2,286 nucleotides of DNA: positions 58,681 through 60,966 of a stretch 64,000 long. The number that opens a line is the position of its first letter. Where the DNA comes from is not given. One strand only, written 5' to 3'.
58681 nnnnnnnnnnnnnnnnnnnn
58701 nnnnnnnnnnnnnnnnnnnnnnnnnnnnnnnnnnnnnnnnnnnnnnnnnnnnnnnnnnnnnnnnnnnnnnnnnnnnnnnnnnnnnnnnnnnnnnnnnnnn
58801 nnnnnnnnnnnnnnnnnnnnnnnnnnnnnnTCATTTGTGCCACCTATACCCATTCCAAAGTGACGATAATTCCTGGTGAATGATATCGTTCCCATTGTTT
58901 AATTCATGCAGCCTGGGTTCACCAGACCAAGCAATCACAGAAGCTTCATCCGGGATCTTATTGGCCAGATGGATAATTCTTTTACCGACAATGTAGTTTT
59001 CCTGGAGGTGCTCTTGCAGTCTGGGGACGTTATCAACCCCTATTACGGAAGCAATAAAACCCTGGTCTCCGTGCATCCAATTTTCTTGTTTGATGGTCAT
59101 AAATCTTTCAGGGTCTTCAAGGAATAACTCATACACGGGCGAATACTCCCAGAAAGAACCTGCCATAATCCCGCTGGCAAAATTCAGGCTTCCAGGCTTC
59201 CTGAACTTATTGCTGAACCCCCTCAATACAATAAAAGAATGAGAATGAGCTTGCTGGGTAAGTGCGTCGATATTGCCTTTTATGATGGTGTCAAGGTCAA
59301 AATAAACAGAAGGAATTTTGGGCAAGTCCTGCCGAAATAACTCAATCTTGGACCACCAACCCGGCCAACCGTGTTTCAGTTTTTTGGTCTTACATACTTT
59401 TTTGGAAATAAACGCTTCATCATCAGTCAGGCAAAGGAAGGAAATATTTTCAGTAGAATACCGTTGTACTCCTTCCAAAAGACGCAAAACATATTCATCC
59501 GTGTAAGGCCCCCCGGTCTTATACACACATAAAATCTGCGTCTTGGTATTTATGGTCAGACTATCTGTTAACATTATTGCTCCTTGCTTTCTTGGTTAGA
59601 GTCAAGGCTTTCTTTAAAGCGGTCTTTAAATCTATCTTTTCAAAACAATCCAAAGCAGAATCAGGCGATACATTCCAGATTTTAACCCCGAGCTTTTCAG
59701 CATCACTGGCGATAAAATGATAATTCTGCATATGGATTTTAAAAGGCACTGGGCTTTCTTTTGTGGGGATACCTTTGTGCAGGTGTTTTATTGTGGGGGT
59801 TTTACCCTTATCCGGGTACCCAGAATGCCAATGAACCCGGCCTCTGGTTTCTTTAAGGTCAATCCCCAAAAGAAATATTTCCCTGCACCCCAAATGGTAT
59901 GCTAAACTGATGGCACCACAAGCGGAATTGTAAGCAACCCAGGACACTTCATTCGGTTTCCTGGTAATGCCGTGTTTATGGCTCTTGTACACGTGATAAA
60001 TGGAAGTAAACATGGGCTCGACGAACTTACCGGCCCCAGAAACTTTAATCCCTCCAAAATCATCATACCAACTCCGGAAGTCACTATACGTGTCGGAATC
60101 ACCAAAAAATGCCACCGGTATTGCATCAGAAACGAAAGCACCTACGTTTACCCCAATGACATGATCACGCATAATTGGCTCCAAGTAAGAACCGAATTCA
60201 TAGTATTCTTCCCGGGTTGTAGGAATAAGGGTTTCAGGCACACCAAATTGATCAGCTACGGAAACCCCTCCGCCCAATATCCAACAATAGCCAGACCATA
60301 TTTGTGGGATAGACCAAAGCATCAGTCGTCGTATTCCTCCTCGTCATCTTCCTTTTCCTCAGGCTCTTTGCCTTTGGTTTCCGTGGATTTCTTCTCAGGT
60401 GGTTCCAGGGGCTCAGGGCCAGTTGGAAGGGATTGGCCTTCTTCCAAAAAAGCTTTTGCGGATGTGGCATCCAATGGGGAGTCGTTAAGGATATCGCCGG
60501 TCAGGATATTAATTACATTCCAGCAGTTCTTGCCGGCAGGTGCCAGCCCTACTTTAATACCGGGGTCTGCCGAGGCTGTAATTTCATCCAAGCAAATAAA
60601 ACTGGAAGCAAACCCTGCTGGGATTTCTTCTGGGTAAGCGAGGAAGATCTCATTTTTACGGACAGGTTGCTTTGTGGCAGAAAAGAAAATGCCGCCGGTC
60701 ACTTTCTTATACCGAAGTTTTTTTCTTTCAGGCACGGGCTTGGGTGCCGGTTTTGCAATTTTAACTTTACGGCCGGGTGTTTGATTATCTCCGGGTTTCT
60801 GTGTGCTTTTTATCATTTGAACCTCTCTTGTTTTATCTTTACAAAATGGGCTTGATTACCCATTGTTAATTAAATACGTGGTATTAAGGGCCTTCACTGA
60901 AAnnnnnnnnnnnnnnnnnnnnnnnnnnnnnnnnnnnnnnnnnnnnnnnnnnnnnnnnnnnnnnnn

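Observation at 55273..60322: Seven-gene sulfation + glycosylation + radical SAM/SPASM cluster embedded between capsid genes and head-tail connectors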

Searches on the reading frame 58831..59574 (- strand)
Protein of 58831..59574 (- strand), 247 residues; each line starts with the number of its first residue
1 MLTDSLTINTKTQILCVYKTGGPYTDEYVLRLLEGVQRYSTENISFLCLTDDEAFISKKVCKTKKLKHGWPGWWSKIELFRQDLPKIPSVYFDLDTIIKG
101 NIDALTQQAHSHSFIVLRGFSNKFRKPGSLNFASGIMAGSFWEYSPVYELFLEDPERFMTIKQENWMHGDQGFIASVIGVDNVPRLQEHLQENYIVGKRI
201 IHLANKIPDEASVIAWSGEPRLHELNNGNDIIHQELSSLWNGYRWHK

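Call 3: search_protein_families(library=pfam, proteins=[window:58831-59574:-], max_evalue=0.1)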
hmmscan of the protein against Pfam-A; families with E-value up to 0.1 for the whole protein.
window:58831-59574:- (247 aa): 0 families

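Call 4: search_protein_families(library=phrogs, proteins=[window:58831-59574:-], max_evalue=0.01)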
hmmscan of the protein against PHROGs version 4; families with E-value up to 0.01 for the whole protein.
window:58831-59574:- (247 aa): 3 families
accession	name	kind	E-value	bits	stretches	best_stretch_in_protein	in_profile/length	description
phrog_1962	-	moron, auxiliary metabolic gene and host takeover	1.5e-30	107.6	1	13-192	2-167/230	glycosyltransferase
phrog_37963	-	unknown function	5.3e-08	34.1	1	46-137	30-115/129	-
phrog_16955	-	unknown function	0.00036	21.4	0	147-195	11-58/122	-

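Call 9: search_protein_families(library=ncbifam, proteins=[window:58831-59574:-], max_evalue=0.1)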
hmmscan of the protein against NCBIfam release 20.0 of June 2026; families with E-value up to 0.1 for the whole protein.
window:58831-59574:- (247 aa): 0 families

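Call 66: search_solved_structures(query=A5, max_evalue=10, show_alignments=2)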
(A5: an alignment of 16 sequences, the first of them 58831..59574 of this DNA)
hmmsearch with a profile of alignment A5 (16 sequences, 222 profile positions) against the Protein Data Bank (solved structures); distinct sequences matched with E-value up to 10: 22.
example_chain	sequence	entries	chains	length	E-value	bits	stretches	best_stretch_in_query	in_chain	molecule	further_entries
6mw5_A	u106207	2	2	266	4e-05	26.7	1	64-160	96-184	UDP-galactose:glucoside-Skp1 alpha-D-galactosyltransferase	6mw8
1zcy_A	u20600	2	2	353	0.0029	20.6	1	66-212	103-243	Glycogenin-1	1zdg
1zcv_A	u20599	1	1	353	0.0053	19.8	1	66-212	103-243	Glycogenin-1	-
3usq_A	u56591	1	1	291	0.0056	19.7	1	66-212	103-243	Glycogenin-1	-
1ll2_A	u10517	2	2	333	0.0071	19.4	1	66-211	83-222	GLYCOGENIN-1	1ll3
1ll0_A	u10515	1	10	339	0.0073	19.3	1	66-211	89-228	GLYCOGENIN-1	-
3v90_A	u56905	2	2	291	0.0087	19.1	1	65-212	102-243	Glycogenin-1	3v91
1zct_A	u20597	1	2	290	0.0096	18.9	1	66-212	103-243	Glycogenin-1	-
3v8y_A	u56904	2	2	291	0.0097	18.9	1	66-212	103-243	Glycogenin-1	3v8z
3usr_A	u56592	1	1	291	0.015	18.3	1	66-211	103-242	Glycogenin-1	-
7q0b_E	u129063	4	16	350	0.016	18.2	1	65-162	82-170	Glycogenin-1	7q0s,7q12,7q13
1zcu_A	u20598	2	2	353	0.02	17.9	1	66-211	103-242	Glycogenin-1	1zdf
5gvv_A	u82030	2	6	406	0.021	17.8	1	71-174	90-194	Glycosyl transferase family 8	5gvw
8cvx_E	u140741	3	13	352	0.021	17.8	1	65-130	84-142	Glycogenin-1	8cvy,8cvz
3rmv_A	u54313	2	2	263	0.034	17.1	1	62-164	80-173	Glycogenin-1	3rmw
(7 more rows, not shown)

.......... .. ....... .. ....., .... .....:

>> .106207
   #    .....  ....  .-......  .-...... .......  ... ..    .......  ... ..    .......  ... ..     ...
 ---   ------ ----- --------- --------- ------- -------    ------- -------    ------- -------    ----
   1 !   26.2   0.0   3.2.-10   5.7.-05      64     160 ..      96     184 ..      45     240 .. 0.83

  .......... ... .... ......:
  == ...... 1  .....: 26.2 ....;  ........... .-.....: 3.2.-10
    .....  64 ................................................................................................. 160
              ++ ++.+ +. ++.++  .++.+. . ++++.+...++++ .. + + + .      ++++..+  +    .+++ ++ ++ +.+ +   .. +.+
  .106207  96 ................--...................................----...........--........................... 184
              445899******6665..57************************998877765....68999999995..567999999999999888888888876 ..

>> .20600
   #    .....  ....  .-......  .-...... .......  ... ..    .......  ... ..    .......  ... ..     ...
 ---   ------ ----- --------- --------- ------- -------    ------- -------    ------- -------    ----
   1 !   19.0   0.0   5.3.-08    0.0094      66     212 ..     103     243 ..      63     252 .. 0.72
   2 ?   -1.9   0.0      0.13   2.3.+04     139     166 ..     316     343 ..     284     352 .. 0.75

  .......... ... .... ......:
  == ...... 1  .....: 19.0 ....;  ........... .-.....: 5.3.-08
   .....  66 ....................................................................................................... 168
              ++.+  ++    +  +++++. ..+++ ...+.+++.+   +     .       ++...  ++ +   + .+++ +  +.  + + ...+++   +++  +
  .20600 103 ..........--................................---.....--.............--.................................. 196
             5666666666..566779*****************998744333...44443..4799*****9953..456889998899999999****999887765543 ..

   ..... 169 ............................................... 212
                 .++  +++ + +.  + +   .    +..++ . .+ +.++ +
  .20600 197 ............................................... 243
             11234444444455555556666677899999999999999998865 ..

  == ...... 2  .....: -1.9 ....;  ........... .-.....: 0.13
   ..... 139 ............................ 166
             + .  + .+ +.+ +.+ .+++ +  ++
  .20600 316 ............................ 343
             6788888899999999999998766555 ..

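Call 67: search_protein_families(library=pfam, alignment_id=A5, max_evalue=0.05)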
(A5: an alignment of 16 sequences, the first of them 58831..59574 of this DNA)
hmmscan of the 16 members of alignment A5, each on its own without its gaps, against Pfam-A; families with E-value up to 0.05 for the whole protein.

A. member 1, window:58831-59574:- (247 aa): 0 families

B. families by the number of members that match (of 16 scanned): 1 family
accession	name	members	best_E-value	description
PF03407.22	Nucleotid_trans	1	0.036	Nucleotide-diphospho-sugar transferase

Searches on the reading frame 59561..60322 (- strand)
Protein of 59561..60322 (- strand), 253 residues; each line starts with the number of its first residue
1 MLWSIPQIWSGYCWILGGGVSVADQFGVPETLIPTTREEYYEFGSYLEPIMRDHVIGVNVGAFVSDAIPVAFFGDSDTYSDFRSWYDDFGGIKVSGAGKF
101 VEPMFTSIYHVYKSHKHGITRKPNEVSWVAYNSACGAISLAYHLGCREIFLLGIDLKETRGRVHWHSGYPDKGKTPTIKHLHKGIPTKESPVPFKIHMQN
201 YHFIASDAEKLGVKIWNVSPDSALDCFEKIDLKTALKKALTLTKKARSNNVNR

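Call 3: search_protein_families(library=pfam, proteins=[window:59561-60322:-], max_evalue=0.1)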
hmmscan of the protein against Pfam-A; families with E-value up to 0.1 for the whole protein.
window:59561-60322:- (253 aa): 1 family
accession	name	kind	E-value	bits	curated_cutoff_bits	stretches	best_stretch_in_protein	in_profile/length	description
PF01973.23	MptE-like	-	0.0035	17.6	34.6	1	135-159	145-169/171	6-hydroxymethylpterin diphosphokinase MptE-like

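Call 4: search_protein_families(library=phrogs, proteins=[window:59561-60322:-], max_evalue=0.01)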
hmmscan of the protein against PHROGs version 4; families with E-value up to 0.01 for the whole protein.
window:59561-60322:- (253 aa): 2 families
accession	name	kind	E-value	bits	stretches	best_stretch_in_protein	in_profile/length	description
phrog_4603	-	other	1.6e-19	71.2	1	53-238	18-175/178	alpha-2;3-sialyltransferase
phrog_2111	-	unknown function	1.8e-06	28.5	1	113-159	115-159/208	-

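Call 9: search_protein_families(library=ncbifam, proteins=[window:59561-60322:-], max_evalue=0.1)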
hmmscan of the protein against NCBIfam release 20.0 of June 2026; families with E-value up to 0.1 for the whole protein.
window:59561-60322:- (253 aa): 0 families

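Call 36: search_solved_structures(query=A3, max_evalue=10, show_alignments=3)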
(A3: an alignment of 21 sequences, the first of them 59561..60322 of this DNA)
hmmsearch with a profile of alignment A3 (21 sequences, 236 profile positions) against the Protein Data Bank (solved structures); distinct sequences matched with E-value up to 10: 3.
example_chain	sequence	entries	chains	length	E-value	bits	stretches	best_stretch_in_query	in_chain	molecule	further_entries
6tri_A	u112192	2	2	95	0.028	17.1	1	108-176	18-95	CI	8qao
8sd5_A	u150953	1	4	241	0.53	12.9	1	5-35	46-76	6-hydroxymethyl-7,8-dihydropterin pyrophosphokinase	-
5a7l_A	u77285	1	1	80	1.4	11.5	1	107-163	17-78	CI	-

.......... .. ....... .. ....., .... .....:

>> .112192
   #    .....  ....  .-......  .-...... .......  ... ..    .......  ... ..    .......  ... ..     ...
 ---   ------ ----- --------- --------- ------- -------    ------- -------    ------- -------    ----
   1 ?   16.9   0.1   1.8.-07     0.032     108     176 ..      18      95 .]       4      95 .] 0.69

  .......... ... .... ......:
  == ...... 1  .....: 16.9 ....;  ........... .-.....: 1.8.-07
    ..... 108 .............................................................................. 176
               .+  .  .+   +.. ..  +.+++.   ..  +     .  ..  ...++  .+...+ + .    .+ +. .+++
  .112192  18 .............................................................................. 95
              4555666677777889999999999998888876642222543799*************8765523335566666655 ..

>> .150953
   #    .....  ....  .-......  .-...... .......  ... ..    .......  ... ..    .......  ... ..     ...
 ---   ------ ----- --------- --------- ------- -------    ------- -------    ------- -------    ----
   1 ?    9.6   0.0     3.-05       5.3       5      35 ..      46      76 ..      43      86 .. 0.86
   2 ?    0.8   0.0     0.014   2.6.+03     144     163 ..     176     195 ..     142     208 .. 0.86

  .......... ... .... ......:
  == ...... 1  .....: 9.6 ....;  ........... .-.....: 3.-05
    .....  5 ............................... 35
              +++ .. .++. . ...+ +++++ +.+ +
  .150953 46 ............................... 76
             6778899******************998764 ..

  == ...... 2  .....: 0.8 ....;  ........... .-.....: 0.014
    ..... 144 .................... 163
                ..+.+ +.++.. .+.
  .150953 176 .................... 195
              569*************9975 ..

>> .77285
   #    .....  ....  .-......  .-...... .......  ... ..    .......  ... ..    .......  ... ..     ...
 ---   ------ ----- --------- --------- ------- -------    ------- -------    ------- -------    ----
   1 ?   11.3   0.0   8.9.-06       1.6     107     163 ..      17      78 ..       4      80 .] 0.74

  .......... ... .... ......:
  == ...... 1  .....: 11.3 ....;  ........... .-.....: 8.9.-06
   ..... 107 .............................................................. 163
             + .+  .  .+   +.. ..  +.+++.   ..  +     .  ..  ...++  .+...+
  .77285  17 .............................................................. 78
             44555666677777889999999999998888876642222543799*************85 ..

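Call 38: search_protein_families(library=pfam, alignment_id=A3, max_evalue=0.01)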
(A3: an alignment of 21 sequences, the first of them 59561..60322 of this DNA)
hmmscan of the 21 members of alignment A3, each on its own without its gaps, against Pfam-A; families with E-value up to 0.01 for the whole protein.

A. member 1, window:59561-60322:- (253 aa): 1 family
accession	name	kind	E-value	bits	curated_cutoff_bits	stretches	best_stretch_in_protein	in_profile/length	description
PF01973.23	MptE-like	-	0.0035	17.6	34.6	1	135-159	145-169/171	6-hydroxymethylpterin diphosphokinase MptE-like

B. families by the number of members that match (of 21 scanned): 1 family
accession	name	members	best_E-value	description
PF01973.23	MptE-like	16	3.8e-05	6-hydroxymethylpterin diphosphokinase MptE-like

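Call 50: find_homologous_proteins(query=window:59561-60322:-, max_evalue=0.001)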
Query window:59561-60322:- (253 aa): 15 proteins with E <= 0.001 among 361 candidates.
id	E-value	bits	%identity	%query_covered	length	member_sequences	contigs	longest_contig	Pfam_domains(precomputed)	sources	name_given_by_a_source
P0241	5.0e-169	579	96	100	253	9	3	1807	-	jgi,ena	-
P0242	1.6e-137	475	82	100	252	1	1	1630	-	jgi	jgi:hypothetical protein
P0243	6.9e-135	467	78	100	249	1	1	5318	-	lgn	-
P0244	1.8e-104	367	68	94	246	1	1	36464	PF01973.24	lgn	-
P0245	1.7e-102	360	65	94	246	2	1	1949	-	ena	-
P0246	3.7e-100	353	62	93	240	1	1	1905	-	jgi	-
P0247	2.8e-96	340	62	93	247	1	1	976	-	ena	-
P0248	9.7e-95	335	62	94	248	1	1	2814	-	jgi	jgi:hypothetical protein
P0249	1.2e-72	263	48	94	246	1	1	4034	-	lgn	-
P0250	9.9e-40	155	37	93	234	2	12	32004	-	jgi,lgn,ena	-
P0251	1.6e-38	151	39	93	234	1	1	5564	-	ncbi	-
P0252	6.4e-38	149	37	94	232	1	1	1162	-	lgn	-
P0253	1.9e-9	55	32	92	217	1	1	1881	-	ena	-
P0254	2.9e-9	55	28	73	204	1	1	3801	-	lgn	-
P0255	2.2e-7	49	33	42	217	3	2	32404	PF01973.24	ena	-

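Call 58: predict_structure(alignment_id=A4)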
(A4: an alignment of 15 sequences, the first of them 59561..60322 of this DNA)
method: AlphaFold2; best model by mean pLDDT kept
length: 253 residues; sequences in the alignment: 15
mean_pLDDT: 89.2   pTM: 0.88
mean pLDDT of the five models: 89.2, 86.8, 86.7, 86.2, 85.2
residues with pLDDT >= 90: 168; 70-90: 62; 50-70: 21; < 50: 2
segments of 3 or more residues with pLDDT < 50: none
pLDDT, mean of each block of 10 residues (from residue 1): 92 95 93 88 95 94 95 90 89 88 79 95 96 96 98 92 82 64 66 88 97 96 95 96 79 51
secondary structure, 60 per line:
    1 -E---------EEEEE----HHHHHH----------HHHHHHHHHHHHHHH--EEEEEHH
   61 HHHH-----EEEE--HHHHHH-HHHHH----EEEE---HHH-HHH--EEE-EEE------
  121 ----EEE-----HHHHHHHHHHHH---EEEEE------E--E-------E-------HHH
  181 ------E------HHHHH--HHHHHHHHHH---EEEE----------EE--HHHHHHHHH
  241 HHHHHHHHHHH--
elements in order: E12-16 H21-26 H37-51 E54-58 H59-64 E70-73 H76-81 H83-87 E92-95 E108-110 E112-114 E125-127 H133-144 E148-152 H194-198 H201-210 E214-217 H232-251

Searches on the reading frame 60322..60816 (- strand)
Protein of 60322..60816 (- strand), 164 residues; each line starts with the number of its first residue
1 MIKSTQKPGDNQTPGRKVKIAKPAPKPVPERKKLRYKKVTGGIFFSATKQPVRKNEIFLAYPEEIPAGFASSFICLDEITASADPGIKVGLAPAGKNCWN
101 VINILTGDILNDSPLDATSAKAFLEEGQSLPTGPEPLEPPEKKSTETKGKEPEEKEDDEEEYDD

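Call 3: search_protein_families(library=pfam, proteins=[window:60322-60816:-], max_evalue=0.1)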
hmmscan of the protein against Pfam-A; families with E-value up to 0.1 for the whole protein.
window:60322-60816:- (164 aa): 0 families

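Call 4: search_protein_families(library=phrogs, proteins=[window:60322-60816:-], max_evalue=0.01)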
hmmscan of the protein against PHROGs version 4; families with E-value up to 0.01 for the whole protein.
window:60322-60816:- (164 aa): 0 families

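Call 9: search_protein_families(library=ncbifam, proteins=[window:60322-60816:-], max_evalue=0.1)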
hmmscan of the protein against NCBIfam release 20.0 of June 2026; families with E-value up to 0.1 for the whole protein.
window:60322-60816:- (164 aa): 0 families
